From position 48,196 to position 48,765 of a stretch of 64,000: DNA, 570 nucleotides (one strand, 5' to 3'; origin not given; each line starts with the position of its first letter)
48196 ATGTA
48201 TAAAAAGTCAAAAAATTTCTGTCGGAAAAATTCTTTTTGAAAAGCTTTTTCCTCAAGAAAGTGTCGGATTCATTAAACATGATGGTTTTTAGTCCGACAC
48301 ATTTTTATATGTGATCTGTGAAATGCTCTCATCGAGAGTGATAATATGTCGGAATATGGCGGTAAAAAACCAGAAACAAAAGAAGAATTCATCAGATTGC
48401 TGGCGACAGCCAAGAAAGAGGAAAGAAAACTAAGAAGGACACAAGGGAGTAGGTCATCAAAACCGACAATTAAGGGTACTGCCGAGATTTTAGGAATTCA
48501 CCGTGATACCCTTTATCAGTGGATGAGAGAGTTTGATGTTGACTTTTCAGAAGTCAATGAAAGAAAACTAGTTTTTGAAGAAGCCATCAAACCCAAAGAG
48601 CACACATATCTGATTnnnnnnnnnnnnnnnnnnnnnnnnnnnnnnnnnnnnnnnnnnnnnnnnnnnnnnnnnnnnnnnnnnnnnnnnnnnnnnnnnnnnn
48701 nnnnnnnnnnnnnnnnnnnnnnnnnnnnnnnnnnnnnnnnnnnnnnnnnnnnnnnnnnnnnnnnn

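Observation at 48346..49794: Fae-Hps carries an extra N-terminal helix-turn-helix segment (three-part fusion)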

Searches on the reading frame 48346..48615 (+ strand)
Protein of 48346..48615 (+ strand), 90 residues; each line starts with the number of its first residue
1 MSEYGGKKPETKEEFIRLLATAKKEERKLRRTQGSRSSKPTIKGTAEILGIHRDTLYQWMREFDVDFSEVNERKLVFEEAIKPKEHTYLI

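Call 3: search_protein_families(library=pfam, proteins=[window:48346-48615:+], max_evalue=1)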
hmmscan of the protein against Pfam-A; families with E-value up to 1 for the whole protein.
window:48346-48615:+ (90 aa): 11 families
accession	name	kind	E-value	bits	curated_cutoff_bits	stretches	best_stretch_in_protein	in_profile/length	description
PF13518.12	HTH_28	-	0.0002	21.8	25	1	41-64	14-37/52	Helix-turn-helix domain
PF01527.26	HTH_Tnp_1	-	0.00071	20.2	24.1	1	37-66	21-49/75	Transposase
PF13384.12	HTH_23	-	0.00073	19.7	24.6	1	41-63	19-41/50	Homeodomain-like domain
PF12728.13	HTH_17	-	0.0008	20.1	27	1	41-62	3-24/51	Helix-turn-helix domain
PF02954.25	HTH_8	-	0.0013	18.9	22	1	43-63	22-42/42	Bacterial regulatory protein, Fis family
PF16677.11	GP3_package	-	0.0027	18.3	29.4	1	35-73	29-67/105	DNA-packaging protein gp3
PF13411.12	MerR_1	-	0.0076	16.8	21.6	1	41-73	2-33/69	MerR HTH family regulatory protein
PF13022.12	HTH_Tnp_1_2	-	0.018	15.6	27.9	1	39-63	26-50/122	Helix-turn-helix of insertion element transposase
PF23016.2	RsmI_C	-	0.031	14.5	27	1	45-60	27-42/46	RsmI C-terminal HTH domain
PF13551.12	HTH_29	-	0.053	14.1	28.1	1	41-64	14-37/64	Winged helix-turn helix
PF13556.12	HTH_30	-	0.11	12.8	27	1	42-58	15-31/59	PucR C-terminal helix-turn-helix domain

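Call 4: search_protein_families(library=ncbifam, proteins=[window:48346-48615:+], max_evalue=1)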
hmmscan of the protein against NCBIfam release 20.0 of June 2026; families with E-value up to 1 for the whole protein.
window:48346-48615:+ (90 aa): 5 families
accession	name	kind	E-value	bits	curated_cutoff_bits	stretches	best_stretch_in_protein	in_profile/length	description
TIGR02915.1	PEP_resp_reg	equivalog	0.012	14.5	502.6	1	16-65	396-444/445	PEP-CTERM-box response regulator transcription factor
TIGR01764.1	excise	domain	0.016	15.6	28.8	1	41-61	3-23/49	excisionase family DNA-binding protein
NF033516.0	transpos_IS3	equivalog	0.024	13.9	160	1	35-71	10-46/369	IS3 family transposase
NF047595.1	IS66_ISRel24_TnpA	equivalog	0.032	14.8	74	1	25-72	7-54/113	IS66-like element accessory protein TnpA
TIGR03832.1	Tyr_2_3_mutase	equivalog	0.047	12.2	501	1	13-79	267-333/507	tyrosine 2,3-aminomutase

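Call 9: find_homologous_proteins(query=window:48346-48603:+, max_evalue=0.01)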
Query seq(86 aa) (86 aa): 12 proteins with E <= 0.01 among 28 candidates.
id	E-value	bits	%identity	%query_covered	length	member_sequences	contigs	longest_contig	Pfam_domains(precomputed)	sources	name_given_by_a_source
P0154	3.2e-46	172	95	100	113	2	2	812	-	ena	-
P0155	4.7e-37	143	80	99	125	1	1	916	-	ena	-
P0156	2.8e-35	138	78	99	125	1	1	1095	PF08714.18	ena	-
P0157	3.9e-34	134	78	99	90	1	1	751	-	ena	-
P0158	1.7e-33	132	69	99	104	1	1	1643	-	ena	-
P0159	7.6e-32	127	69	99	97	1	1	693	-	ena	-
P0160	1.1e-29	120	73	91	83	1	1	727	-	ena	-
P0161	5.7e-29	118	66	99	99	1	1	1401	-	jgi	-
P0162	1.0e-28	117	77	83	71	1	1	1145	-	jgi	-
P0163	2.2e-19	87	77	65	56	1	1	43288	-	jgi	-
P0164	3.1e-10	58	76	44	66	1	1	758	PF08714.18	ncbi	ncbi:unnamed protein product, partial [marine sediment metagenome]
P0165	1.4e-9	56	78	43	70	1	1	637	-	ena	-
